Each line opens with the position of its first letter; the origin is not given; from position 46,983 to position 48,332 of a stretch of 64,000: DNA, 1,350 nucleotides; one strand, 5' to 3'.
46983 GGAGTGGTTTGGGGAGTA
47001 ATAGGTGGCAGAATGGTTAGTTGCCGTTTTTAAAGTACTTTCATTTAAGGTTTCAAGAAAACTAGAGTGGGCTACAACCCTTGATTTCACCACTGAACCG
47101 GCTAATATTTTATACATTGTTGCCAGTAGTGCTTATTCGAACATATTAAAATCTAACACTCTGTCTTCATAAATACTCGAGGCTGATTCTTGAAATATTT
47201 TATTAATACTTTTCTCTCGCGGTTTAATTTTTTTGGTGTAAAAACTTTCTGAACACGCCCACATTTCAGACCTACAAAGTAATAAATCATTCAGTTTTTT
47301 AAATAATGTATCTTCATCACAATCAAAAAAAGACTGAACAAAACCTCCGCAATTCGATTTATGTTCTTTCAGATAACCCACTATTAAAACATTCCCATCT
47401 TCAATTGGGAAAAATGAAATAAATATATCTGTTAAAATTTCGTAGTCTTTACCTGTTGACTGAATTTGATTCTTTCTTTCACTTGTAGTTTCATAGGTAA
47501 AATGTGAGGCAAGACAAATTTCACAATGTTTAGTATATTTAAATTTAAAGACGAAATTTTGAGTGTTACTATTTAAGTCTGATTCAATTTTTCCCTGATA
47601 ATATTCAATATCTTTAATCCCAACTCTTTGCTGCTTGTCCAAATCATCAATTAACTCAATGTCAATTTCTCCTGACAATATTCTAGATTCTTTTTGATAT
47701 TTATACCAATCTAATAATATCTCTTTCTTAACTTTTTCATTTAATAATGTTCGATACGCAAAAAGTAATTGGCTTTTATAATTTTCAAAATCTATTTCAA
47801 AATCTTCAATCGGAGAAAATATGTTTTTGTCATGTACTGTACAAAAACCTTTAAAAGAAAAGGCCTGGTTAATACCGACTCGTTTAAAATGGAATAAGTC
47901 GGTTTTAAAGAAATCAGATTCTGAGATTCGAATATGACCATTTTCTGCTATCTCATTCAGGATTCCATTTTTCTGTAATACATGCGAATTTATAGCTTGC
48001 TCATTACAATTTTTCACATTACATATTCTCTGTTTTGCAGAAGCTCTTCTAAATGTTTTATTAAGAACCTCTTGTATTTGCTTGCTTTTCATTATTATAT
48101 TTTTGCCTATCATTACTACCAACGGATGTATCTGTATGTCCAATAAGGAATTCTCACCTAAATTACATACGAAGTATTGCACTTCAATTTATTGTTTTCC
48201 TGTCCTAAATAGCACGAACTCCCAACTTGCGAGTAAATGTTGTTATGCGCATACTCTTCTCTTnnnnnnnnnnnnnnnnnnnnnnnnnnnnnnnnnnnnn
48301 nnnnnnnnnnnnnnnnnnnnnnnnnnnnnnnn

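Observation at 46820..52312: AT-rich island of about 5 kb between trmD and an aldehyde dehydrogenase, carrying a co-directional three-gene module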

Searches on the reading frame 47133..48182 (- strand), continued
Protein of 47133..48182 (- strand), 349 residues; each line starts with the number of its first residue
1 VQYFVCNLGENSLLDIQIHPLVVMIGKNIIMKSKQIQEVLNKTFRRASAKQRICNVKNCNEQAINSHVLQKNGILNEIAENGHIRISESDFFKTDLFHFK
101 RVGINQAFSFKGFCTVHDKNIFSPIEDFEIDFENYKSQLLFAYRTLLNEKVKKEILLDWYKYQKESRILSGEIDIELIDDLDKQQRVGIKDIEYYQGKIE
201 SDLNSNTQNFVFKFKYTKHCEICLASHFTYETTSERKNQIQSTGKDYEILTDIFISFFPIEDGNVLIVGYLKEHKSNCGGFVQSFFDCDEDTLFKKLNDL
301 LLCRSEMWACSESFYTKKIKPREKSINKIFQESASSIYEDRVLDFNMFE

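Call 70: find_related_loci(query=A4, collection=viral_contigs, flank=6000)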
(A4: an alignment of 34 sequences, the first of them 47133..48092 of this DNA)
Query A4 (319 aa) in viral_contigs; peptide patterns used: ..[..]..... (x = any residue, [..] = any of these).
5 stretches matched a pattern, but none encodes a relative of the query by tblastn (E <= 1e-3).

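Call 78: find_encoding_contigs(protein=P0009, flank=6000, max_places=10)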
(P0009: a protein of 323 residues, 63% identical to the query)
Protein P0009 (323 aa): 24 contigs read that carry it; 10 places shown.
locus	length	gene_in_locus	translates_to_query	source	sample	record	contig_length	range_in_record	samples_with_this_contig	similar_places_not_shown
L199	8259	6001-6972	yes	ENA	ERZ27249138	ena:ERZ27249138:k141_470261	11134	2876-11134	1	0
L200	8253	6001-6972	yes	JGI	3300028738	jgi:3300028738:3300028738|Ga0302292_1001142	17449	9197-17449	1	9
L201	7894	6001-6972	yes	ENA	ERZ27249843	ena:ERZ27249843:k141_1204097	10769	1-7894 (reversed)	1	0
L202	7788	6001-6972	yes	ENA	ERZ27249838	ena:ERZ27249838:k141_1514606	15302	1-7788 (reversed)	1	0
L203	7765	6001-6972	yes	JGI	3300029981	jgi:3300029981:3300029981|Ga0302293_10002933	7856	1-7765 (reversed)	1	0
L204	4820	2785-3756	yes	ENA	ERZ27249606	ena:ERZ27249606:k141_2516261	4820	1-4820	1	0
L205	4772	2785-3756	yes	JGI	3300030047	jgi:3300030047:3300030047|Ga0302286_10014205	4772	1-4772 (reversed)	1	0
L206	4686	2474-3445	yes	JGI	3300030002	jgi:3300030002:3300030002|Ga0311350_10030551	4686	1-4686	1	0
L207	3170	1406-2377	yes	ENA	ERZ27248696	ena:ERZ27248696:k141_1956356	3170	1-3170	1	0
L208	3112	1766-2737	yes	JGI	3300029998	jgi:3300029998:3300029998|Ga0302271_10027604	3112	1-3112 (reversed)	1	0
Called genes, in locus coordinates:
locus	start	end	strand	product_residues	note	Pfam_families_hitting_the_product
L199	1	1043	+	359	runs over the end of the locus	PF00294:PfkB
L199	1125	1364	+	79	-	PF05635:23S_rRNA_IVP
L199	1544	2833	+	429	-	PF09861:Lar_N (weak)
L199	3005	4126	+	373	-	PF00389:2-Hacid_dh, PF02826:2-Hacid_dh_C, PF11890:DUF3410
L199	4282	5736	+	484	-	PF03446:NAD_binding_2, PF00393:6PGD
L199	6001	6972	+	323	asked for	-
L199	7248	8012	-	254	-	PF14848:HU-DNA_bdg, PF14734:DUF4469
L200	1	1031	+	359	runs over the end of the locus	PF00294:PfkB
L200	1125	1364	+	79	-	PF05635:23S_rRNA_IVP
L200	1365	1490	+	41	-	-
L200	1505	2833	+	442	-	PF09861:Lar_N (weak)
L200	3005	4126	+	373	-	PF00389:2-Hacid_dh, PF02826:2-Hacid_dh_C, PF11890:DUF3410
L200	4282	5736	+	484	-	PF03446:NAD_binding_2, PF00393:6PGD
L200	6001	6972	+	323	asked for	-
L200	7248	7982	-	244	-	PF14848:HU-DNA_bdg, PF14734:DUF4469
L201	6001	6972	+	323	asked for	-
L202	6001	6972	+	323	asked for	-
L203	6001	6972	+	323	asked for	-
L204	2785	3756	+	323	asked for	-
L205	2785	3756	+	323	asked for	-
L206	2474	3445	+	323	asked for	-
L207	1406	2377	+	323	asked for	-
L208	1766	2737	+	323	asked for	-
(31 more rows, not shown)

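Call 100: search_dna_similar(query=window:47133-48092:-, collection=plasmids, mode=protein, max_rows=10)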
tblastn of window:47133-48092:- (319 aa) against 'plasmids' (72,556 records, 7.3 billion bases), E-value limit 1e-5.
Records with a match: 16; places in all: 16; records where one place covers at least 80% of the query: 3.
Best place of each record, by identity: <60% 16.
By first word of the organism name: Lactococcus 5; Shinella 4; Vibrio 2; Pseudoalteromonas 1; Enterococcus 1; Rhizobium 1; Bacillus 1; Priestia 1.
By predicted mobility (MOB-suite, as given by PLSDB): mobilizable 6; non-mobilizable 5; conjugative 5.
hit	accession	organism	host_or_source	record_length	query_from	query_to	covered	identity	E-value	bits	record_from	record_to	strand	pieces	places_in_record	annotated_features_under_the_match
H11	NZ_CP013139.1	Pseudoalteromonas sp. Bsw20308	seawater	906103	29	319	91%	23.9%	1e-8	64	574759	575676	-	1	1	SEC-C domain-containing protein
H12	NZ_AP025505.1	Vibrio pelagius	-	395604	27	289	82%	24.6%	7e-7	58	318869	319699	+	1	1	SEC-C metal-binding domain-containing protein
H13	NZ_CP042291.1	Enterococcus hirae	pig,Anal swab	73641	3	261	81%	24.7%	7e-9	64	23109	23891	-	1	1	SEC-C domain-containing protein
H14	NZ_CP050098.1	Rhizobium leguminosarum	Trifolium pratense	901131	29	278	78%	23.8%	6e-11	71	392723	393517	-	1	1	SEC-C domain-containing protein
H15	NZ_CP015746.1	Shinella sp. HZN7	-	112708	29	278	78%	23.0%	2e-14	81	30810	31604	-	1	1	SEC-C domain-containing protein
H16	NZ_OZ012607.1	Shinella sp. WSD5-1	-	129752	29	278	78%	23.0%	2e-14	81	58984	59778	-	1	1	SEC-C domain-containing protein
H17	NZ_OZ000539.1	Shinella sp. WSC3-e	-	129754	29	278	78%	23.0%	2e-14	81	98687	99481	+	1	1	SEC-C domain-containing protein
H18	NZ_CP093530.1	Shinella zoogloeoides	-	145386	29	278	78%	23.0%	2e-14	81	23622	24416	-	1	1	SEC-C domain-containing protein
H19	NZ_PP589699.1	Lactococcus sp.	Bacterial culture,Dairy environment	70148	8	132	39%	35.9%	8e-7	58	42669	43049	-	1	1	SEC-C domain-containing protein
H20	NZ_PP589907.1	Lactococcus sp.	Bacterial culture,Dairy environment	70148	8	132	39%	35.9%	8e-7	58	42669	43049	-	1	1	SEC-C domain-containing protein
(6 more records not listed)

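Call 102: get_annotated_region(hit=H19, flank=5000)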
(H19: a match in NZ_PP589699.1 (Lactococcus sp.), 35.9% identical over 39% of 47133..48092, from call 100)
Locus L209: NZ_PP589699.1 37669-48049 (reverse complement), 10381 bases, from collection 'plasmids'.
description: Lactococcus sp. strain UCCL633 plasmid pUCCL633A, complete sequence
organism: Lactococcus sp. (NCBI taxid 44273)
taxonomy: Bacteria; Bacillota; Bacilli; Lactobacillales; Streptococcaceae; Lactococcus; Lactococcus sp.
host: -; source: Bacterial culture,Dairy environment; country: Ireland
typing (MOB-suite, as given by PLSDB): mobilizable; replicon rep_cluster_2422; relaxase MOB_Unknown
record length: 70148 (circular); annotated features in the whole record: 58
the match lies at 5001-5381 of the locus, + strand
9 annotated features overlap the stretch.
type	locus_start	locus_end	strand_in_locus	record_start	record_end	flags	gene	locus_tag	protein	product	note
CDS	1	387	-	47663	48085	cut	-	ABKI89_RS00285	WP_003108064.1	cupin domain-containing protein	-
CDS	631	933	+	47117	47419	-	-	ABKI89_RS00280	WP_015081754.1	bacteriocin immunity protein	GO:0030153 - bacteriocin immunity [Evidence IEA]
CDS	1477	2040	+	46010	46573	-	-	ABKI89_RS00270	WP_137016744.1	recombinase family protein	GO:0006310 - DNA recombination [Evidence IEA]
CDS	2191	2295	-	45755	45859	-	-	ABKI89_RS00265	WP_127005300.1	type I toxin-antitoxin system Fst family toxin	-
CDS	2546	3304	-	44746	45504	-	istB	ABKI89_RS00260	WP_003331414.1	IS21-like element IS712 family helper ATPase IstB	-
CDS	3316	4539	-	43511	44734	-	istA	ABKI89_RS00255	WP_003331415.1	IS21-like element IS712 family transposase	GO:0006313 - DNA transposition [Evidence IEA]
CDS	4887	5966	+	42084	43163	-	-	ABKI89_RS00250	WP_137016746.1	SEC-C domain-containing protein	-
CDS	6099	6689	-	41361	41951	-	-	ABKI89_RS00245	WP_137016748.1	CHAP domain-containing protein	-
CDS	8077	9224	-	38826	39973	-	-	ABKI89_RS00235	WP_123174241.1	IS3 family transposase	-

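Call 103: get_annotated_region(hit=H15, flank=5000)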
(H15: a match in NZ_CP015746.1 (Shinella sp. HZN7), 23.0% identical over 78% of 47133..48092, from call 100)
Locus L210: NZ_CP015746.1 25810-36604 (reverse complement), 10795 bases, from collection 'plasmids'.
description: Shinella sp. HZN7 plasmid pShin-10, complete sequence
organism: Shinella sp. HZN7 (NCBI taxid 879274)
taxonomy: Bacteria; Pseudomonadota; Alphaproteobacteria; Hyphomicrobiales; Rhizobiaceae; Shinella; Shinella sp. HZN7
host: -; source: -; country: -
typing (MOB-suite, as given by PLSDB): conjugative; replicon rep_cluster_496; relaxase MOBQ; mating-pair formation MPF_T
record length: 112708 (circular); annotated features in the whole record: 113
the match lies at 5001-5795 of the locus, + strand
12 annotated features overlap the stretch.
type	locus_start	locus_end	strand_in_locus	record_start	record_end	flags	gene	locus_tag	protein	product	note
CDS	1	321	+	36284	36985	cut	-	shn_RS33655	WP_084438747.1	autoinducer binding domain-containing protein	-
CDS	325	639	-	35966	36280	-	-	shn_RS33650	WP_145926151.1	transcriptional repressor TraM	GO:0045892 - negative regulation of DNA-templated transcription [Evidence IEA]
CDS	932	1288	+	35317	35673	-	-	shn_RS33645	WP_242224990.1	type II toxin-antitoxin system VapB family antitoxin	-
CDS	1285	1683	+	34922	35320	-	-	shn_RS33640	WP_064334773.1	type II toxin-antitoxin system VapC family toxin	-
CDS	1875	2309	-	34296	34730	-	-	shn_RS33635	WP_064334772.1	hypothetical protein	-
CDS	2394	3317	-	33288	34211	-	-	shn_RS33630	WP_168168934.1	IS110 family transposase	-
CDS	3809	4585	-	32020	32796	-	-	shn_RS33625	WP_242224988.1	hypothetical protein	-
CDS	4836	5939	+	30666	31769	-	-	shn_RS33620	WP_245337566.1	SEC-C domain-containing protein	-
CDS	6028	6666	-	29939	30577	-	-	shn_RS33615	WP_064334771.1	TraH family protein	GO:0000160 - phosphorelay signal transduction system [Evidence IEA]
CDS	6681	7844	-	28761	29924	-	-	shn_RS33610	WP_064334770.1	conjugal transfer protein TraB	-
CDS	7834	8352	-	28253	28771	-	traF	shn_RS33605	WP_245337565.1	conjugative transfer signal peptidase TraF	-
CDS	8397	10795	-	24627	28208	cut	traA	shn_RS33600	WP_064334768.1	Ti-type conjugative transfer relaxase TraA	-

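Call 104: get_annotated_region(hit=H13, flank=5000)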
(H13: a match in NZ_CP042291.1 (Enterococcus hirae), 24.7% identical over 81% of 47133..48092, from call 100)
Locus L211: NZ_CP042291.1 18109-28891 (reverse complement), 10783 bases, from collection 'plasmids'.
description: Enterococcus hirae strain HDC14-2 plasmid pHDC14-2.74K, complete sequence
organism: Enterococcus hirae (NCBI taxid 1354)
taxonomy: Bacteria; Bacillota; Bacilli; Lactobacillales; Enterococcaceae; Enterococcus; Enterococcus hirae
host: -; source: pig,Anal swab; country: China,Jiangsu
typing (MOB-suite, as given by PLSDB): non-mobilizable
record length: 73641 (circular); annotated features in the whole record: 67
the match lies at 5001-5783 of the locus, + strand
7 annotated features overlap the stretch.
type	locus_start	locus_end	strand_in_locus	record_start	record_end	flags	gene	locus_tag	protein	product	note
CDS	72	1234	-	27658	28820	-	-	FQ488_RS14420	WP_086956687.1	IS3 family transposase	-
CDS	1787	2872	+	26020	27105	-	xerS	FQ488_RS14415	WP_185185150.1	tyrosine recombinase XerS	GO:0015074 - DNA integration [Evidence IEA]; GO:0006310 - DNA recombination [Evidence IEA]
CDS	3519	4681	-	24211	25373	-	-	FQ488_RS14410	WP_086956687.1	IS3 family transposase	-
CDS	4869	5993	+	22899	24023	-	-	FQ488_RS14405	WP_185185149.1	SEC-C domain-containing protein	-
CDS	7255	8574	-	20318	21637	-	-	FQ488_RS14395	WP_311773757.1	AbiH family protein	-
CDS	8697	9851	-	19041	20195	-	-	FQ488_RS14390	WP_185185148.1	hypothetical protein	-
CDS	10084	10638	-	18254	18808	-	-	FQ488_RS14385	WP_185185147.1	tyrosine-type recombinase/integrase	GO:0015074 - DNA integration [Evidence IEA]; GO:0006310 - DNA recombination [Evidence IEA]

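Call 105: search_protein_families(library=pfam, proteins=[L209:4887-5966:+, L210:4836-5939:+, L211:4869-5993:+], max_evalue=0.01)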
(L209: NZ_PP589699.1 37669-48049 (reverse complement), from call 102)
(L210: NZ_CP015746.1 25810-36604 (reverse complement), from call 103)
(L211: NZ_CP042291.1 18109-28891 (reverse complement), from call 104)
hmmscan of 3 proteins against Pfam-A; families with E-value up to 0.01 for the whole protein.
L209:4887-5966:+ (359 aa): 2 families
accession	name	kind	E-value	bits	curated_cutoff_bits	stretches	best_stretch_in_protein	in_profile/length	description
PF02810.21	SEC-C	-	3.2e-06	27.3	20.4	1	8-26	1-19/19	SEC-C motif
PF02445.21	NadA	-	0.0038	16.8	27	1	57-144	108-191/295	Quinolinate synthetase A protein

L210:4836-5939:+ (367 aa): 1 family
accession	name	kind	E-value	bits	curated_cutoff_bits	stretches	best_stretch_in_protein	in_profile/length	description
PF02810.21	SEC-C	-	3.6e-05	24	20.4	1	5-20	3-18/19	SEC-C motif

L211:4869-5993:+ (374 aa): 1 family
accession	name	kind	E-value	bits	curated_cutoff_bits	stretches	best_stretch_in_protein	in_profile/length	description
PF02810.21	SEC-C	-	0.00014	22.1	20.4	1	15-30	3-18/19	SEC-C motif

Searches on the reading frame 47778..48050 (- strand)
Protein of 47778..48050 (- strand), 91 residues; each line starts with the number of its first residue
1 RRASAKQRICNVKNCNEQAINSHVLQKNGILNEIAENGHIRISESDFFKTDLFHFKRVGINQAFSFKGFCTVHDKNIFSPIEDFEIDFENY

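Call 77: search_protein_families(library=pfam, proteins=[window:47778-48050:-], max_evalue=10)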
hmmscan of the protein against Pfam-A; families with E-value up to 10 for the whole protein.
seq(91 aa): 1 family
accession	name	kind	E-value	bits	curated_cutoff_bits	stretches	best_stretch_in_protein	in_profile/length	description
PF22484.2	DUF6986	-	0.26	10.5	27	1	38-90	41-94/408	Domain of unknown function (DUF6986)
